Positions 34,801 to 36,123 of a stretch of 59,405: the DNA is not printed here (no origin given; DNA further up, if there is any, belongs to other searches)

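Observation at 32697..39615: Accessory sensing/hydrolysis locus: transmembrane AraC regulator, orphan TRAP-type binding protein, a lipoprotein esterase and a membrane-fused hydrolase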

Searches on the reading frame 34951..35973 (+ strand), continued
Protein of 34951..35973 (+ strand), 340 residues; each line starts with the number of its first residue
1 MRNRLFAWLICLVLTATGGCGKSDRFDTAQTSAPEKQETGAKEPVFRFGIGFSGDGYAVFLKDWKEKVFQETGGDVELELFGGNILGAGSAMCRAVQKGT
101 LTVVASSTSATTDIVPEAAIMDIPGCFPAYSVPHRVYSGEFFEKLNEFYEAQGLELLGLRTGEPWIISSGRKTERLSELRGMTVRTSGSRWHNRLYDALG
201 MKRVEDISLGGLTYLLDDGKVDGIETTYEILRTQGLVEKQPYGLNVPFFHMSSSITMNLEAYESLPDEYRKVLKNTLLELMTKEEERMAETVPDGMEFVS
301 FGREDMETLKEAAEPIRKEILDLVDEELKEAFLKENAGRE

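Call 63: search_protein_families(library=pfam, proteins=[L053:4742-7084:-, L053:4703-5614:+, L053:3757-4725:-, L059:392-3427:+, L059:3451-4392:+, L059:4539-5801:+, L055:763-2334:+, L055:2341-3492:+, L055:2080-3495:-], max_evalue=0.001)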
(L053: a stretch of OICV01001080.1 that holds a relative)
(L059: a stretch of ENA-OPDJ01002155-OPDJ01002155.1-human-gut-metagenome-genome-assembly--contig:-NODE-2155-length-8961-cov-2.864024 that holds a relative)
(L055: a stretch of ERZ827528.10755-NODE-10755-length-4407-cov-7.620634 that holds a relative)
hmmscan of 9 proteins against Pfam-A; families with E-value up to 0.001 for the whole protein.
L053:4742-7084:- (780 aa): 0 families

L053:4703-5614:+ (303 aa): 0 families

L053:3757-4725:- (322 aa): 1 family
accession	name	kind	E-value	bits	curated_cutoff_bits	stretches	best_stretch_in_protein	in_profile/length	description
PF00535.33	Glycos_transf_2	-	5.8e-23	82.1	23.3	1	6-173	2-165/168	Glycosyl transferase family 2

L059:392-3427:+ (1011 aa): 3 families
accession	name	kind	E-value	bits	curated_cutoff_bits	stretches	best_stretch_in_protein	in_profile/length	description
PF02463.25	SMC_N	-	9.6e-35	120.4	40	1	553-998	92-220/220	RecF/RecN/SMC N terminal domain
PF06470.18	SMC_hinge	-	3.5e-33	114.9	22.5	1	346-463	2-116/116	SMC proteins Flexible Hinge Domain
PF06160.17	EzrA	-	0.00099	18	39.6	1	58-140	345-427/557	Septation ring formation regulator, EzrA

L059:3451-4392:+ (313 aa): 11 families
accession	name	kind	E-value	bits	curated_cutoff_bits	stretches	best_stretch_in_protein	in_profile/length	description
PF00448.28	SRP54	-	3.1e-74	249.3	22.7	1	109-308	2-195/196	SRP54-type protein, GTPase domain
PF02881.24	SRP54_N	-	3.8e-16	59.5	22.4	1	26-90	2-74/75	SRP54-type protein, helical bundle domain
PF13401.12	AAA_22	-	6.3e-06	27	27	1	107-217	4-109/130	AAA domain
PF01656.29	CbiA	-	8.4e-06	26.2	25.4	0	117-146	8-37/125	CobQ/CobB/MinD/ParA nucleotide binding domain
PF13604.12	AAA_30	-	2.9e-05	24.3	27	1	105-205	15-103/191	AAA domain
PF00005.33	ABC_tran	-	9.3e-05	23.5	25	1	107-186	10-80/137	ABC transporter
PF20720.3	nSTAND3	-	0.00012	22.3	27.2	1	99-142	8-51/155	Novel STAND NTPase 3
PF13245.12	AAA_19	-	0.00017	22.2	25.1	1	103-203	6-103/134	AAA domain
PF13191.12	AAA_16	-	0.00034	21.6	32.6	1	105-147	21-63/167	AAA ATPase domain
PF03266.21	NTPase_1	-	0.00062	20.1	23.9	0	111-139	2-30/168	NTPase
PF03308.22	MeaB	-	0.00082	18.9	23.1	0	109-145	34-70/273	Methylmalonyl Co-A mutase-associated GTPase MeaB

L059:4539-5801:+ (420 aa): 2 families
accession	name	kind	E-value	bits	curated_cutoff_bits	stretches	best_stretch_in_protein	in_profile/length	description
PF00291.31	PALP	-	2.8e-82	276.8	35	1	37-318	7-295/295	Pyridoxal-phosphate dependent enzyme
PF01842.31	ACT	-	2.1e-06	27.8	27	1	342-408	2-63/66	ACT domain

L055:763-2334:+ (523 aa): 1 family
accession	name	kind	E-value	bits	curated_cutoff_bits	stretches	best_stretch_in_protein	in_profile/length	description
PF01654.22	Cyt_bd_oxida_I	-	4.6e-171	569.4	26.2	1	11-518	1-418/418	Cytochrome bd terminal oxidase subunit I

L055:2341-3492:+ (383 aa): 1 family
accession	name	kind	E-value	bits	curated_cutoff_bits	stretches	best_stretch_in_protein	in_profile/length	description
PF02322.20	Cyt_bd_oxida_II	-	1.1e-69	235.6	35.6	1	7-366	1-302/302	Cytochrome bd terminal oxidase subunit II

L055:2080-3495:- (471 aa): 0 families
